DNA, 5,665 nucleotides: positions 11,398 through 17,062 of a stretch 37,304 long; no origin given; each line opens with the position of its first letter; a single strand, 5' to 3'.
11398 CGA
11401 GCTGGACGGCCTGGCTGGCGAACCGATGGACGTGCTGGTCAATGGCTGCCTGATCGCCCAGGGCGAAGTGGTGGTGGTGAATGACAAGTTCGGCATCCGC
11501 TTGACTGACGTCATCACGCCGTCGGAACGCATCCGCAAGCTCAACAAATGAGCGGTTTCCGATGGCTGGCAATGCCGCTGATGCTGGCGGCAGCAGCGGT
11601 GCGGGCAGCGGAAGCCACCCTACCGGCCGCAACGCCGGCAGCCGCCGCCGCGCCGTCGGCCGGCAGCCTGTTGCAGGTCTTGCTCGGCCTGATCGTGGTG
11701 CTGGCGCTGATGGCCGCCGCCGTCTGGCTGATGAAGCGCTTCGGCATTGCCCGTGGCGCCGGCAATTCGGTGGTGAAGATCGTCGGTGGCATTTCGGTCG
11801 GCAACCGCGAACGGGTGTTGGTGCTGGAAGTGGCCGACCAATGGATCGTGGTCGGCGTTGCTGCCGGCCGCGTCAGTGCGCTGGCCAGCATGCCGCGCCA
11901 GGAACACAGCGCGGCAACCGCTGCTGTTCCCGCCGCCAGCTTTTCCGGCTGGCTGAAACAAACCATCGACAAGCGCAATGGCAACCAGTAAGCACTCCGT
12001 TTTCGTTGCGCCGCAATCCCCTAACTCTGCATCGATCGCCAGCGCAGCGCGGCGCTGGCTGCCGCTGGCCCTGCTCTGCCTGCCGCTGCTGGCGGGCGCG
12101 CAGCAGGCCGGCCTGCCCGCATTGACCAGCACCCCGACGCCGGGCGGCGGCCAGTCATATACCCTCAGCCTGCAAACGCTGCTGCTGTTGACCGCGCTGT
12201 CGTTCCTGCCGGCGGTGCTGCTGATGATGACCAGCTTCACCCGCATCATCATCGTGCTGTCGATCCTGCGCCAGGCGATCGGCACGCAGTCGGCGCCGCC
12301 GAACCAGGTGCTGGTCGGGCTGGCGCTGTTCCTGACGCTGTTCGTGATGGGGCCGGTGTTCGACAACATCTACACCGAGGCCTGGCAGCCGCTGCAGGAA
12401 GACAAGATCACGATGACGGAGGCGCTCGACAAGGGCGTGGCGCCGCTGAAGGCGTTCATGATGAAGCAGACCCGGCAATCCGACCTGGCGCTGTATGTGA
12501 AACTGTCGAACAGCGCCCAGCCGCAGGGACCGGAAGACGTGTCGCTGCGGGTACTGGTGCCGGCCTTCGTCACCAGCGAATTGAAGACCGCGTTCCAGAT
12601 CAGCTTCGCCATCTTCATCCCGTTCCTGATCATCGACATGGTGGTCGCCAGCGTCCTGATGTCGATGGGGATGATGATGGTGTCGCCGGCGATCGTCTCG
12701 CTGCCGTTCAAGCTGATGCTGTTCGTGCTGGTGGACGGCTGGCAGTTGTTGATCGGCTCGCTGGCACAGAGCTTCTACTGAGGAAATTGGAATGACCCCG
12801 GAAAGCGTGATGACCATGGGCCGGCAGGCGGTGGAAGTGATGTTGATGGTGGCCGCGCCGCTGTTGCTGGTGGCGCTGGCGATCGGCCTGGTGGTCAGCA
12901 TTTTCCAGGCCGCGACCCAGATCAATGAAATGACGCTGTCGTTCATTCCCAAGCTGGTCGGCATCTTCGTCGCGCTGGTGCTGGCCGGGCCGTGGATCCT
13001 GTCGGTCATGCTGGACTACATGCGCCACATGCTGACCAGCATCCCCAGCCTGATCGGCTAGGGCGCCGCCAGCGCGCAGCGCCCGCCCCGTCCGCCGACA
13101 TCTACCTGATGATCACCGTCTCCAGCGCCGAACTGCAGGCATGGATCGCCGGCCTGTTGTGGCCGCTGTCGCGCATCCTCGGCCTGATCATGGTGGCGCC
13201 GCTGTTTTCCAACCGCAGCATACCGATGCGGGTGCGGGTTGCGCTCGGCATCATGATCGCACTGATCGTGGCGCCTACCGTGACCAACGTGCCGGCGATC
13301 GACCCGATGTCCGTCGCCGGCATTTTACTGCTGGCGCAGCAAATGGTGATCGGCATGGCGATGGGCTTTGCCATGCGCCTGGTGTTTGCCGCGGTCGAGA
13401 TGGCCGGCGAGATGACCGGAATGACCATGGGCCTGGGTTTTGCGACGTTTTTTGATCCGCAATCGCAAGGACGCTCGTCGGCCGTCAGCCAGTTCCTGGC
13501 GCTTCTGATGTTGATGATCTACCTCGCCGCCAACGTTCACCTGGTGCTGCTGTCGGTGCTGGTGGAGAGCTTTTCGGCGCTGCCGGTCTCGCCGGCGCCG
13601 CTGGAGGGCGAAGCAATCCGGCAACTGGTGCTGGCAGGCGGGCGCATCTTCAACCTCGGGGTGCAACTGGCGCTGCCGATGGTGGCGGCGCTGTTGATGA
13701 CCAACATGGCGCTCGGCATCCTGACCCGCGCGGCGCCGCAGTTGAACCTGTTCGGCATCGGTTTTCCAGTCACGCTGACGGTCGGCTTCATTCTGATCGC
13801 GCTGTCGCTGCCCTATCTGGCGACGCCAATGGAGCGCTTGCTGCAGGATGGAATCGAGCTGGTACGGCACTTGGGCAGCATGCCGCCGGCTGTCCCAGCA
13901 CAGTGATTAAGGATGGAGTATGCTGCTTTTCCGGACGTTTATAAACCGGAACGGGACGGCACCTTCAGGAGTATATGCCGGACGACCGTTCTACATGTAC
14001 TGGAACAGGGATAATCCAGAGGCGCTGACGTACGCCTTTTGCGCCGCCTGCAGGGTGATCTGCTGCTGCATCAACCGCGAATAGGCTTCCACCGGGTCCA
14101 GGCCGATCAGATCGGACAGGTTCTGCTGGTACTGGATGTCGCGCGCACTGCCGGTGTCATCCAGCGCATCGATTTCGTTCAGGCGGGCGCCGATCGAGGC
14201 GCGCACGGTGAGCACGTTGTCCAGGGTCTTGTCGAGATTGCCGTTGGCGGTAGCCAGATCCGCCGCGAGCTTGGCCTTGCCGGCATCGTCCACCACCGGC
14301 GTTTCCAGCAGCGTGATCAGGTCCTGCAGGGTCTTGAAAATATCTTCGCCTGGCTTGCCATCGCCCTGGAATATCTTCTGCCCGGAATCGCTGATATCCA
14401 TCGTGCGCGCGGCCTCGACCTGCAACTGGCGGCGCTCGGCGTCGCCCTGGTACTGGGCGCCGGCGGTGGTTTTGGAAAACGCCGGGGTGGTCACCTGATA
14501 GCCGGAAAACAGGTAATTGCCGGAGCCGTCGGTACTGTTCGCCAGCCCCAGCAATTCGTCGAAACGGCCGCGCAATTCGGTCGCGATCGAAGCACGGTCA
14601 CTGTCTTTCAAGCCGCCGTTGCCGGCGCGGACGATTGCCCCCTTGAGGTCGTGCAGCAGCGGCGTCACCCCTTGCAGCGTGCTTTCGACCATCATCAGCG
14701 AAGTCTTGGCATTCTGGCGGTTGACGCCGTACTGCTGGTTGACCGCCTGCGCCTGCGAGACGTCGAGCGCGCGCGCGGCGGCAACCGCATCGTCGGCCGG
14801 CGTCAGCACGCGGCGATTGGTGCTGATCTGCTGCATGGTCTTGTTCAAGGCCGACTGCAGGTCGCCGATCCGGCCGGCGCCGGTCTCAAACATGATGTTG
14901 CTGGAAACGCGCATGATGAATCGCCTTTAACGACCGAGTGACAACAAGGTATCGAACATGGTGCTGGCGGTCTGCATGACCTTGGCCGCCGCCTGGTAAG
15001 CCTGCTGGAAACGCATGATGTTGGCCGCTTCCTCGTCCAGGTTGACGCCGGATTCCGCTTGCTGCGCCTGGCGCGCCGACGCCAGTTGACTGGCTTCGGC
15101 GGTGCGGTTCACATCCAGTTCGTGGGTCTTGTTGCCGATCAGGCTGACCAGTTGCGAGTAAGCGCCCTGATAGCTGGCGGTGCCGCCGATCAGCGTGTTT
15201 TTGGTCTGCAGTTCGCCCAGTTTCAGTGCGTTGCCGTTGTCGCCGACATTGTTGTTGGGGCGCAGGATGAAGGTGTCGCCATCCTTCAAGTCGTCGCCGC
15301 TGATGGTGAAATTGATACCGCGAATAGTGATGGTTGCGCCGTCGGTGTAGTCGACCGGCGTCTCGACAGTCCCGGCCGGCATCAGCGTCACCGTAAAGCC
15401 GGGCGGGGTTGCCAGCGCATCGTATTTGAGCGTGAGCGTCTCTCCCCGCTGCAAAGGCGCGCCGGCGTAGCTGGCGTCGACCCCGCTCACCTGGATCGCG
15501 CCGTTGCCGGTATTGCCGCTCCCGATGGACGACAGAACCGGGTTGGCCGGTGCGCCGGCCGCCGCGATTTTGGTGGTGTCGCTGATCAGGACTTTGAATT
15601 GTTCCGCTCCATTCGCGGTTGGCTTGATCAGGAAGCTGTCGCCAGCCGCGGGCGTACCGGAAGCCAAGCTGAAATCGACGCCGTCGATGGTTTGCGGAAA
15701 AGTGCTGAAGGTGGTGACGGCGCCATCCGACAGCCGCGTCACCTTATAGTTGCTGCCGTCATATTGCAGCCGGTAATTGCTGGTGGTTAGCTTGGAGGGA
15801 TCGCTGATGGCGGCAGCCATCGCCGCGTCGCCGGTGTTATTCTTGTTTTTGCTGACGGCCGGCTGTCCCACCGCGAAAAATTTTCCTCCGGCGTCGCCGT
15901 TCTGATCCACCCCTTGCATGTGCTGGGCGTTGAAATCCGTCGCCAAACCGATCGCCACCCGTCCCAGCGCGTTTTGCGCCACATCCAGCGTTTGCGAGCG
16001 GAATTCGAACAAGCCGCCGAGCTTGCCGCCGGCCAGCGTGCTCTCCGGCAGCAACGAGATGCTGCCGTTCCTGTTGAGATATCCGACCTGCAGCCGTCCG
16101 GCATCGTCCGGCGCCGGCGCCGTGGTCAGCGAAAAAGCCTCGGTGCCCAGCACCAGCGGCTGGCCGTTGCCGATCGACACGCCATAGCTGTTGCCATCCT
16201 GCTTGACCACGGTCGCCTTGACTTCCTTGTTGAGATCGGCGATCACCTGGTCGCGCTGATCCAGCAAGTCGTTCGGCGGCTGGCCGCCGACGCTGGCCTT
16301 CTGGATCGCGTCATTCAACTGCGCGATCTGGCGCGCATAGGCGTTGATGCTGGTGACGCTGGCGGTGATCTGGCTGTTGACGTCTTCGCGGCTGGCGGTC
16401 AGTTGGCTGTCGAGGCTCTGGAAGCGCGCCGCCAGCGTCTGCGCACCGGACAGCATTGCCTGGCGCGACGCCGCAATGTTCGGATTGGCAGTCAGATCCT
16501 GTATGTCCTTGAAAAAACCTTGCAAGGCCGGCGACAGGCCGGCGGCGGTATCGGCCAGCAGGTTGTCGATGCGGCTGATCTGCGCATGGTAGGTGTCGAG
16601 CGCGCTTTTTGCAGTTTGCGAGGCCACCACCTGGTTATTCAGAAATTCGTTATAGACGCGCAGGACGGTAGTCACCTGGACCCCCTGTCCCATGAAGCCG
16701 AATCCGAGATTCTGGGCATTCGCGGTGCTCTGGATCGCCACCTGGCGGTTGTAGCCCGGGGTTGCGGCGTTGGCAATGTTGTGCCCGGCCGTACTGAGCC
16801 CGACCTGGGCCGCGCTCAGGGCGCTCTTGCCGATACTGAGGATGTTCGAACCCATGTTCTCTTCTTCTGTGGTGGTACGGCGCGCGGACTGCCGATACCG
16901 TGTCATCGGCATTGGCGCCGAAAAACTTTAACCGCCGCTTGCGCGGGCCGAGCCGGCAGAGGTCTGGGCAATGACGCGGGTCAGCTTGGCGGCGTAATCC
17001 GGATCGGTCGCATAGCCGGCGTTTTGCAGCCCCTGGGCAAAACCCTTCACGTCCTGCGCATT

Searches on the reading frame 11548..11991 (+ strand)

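Call 9: search_protein_families(library=pfam, proteins=[window:11548-11991:+])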
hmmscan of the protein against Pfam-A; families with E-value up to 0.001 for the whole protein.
window:11548-11991:+ (147 aa): 1 family
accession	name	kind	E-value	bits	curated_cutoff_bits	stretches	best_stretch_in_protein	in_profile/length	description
PF04347.18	FliO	-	7.4e-18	64.9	22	1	60-140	1-90/91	Flagellar biosynthesis protein, FliO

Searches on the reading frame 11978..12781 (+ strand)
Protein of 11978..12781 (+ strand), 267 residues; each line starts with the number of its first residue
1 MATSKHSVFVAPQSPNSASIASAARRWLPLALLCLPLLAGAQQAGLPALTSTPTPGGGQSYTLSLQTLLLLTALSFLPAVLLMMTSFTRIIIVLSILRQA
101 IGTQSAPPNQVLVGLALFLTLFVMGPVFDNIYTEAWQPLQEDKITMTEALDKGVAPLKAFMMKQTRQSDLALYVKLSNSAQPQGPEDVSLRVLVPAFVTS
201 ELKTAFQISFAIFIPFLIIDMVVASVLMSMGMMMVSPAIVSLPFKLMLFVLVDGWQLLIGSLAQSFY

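Call 9: search_protein_families(library=pfam, proteins=[window:11978-12781:+])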
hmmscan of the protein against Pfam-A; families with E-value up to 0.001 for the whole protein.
window:11978-12781:+ (267 aa): 1 family
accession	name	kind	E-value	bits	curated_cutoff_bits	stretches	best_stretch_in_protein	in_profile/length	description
PF00813.25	FliP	-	5.6e-83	278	26.9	1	70-262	1-191/191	FliP family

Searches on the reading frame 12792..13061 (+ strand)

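Call 9: search_protein_families(library=pfam, proteins=[window:12792-13061:+])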
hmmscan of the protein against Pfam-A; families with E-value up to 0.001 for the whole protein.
window:12792-13061:+ (89 aa): 1 family
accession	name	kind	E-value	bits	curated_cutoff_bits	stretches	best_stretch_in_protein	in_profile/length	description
PF01313.24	Bac_export_3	-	4.2e-31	107.1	25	1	6-77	2-73/74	Bacterial export proteins, family 3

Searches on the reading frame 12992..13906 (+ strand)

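Call 9: search_protein_families(library=pfam, proteins=[window:12992-13906:+])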
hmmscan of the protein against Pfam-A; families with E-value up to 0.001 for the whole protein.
window:12992-13906:+ (304 aa): 1 family
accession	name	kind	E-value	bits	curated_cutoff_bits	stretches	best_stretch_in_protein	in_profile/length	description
PF01311.25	Bac_export_1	-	5.1e-70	236.1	27.8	1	54-285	3-228/230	Bacterial export proteins, family 1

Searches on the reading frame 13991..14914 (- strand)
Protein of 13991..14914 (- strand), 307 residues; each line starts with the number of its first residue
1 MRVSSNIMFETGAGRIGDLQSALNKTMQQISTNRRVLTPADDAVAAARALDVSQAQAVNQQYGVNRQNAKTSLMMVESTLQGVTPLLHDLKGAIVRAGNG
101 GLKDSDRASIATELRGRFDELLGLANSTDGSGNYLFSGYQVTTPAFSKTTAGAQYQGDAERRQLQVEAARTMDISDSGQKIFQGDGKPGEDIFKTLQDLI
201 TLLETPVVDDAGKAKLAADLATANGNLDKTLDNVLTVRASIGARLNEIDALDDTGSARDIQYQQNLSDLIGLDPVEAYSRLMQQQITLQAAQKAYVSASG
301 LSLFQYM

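Call 9: search_protein_families(library=pfam, proteins=[window:13991-14914:-])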
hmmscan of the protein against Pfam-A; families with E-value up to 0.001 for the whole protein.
window:13991-14914:- (307 aa): 1 family
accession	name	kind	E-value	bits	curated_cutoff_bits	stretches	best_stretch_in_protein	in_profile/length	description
PF00669.25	Flagellin_N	-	2.2e-20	73.6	26.6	1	4-140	2-138/139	Bacterial flagellin N-terminal helical region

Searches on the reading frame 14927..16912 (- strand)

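Call 9: search_protein_families(library=pfam, proteins=[window:14927-16912:-])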
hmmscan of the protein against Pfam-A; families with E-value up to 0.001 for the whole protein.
window:14927-16912:- (661 aa): 4 families
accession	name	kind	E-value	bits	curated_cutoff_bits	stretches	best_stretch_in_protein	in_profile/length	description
PF22638.1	FlgK_D1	-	5.1e-80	268.8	28.6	1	113-346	2-233/233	Flagellar hook-associated protein FlgK helical domain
PF21158.3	flgK_1st_1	-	2.3e-18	66.4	24.2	1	355-431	2-81/81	Flagellar hook-associated protein 1, D2-like domain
PF06429.18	Flg_bbr_C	-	1.7e-11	43.9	23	1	620-659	7-46/46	Flagellar basal body rod FlgEFG protein C-terminal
PF00460.25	Flg_bb_rod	-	0.00013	22.3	20.7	1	27-54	3-30/31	Flagella basal body rod protein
